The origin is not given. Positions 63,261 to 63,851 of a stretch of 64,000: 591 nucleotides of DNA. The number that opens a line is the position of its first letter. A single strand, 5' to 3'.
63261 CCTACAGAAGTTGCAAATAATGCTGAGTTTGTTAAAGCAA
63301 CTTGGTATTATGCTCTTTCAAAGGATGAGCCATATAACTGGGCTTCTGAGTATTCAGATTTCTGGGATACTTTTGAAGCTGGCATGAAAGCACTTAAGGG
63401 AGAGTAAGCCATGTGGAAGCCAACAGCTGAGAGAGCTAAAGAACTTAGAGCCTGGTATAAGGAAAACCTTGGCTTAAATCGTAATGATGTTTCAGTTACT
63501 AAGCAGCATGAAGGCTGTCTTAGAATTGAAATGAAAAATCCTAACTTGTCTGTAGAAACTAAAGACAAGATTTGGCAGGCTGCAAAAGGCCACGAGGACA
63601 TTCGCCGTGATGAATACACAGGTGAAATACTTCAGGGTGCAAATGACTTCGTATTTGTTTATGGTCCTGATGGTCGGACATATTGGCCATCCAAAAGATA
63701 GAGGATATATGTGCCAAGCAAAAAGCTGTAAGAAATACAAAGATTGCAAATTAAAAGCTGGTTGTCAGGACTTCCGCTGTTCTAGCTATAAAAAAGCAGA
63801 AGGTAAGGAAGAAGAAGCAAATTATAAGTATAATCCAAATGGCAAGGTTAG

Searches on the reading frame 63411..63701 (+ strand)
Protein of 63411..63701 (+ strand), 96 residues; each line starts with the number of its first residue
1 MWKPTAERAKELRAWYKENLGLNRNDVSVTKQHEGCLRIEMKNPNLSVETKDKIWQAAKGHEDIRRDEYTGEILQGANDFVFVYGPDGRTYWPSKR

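Call 80: find_encoding_contigs(protein=window:63411-63701:+, flank=10000, max_places=1)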
Protein window:63411-63701:+ (96 aa): 6 contigs read that carry it; 1 place shown.
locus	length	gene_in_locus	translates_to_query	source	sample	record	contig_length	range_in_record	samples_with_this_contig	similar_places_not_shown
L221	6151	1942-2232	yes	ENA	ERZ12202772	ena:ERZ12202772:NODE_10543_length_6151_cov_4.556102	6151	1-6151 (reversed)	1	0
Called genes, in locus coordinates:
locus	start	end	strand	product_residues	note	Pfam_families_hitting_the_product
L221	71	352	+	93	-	-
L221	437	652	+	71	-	-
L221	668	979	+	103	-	-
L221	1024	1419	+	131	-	-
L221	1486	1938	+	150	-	-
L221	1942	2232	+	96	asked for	-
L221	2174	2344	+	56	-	-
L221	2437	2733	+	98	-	-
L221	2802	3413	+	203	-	-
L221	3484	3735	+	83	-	-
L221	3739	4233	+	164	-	-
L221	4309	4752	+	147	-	-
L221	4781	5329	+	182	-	-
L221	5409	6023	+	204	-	PF17338:GP88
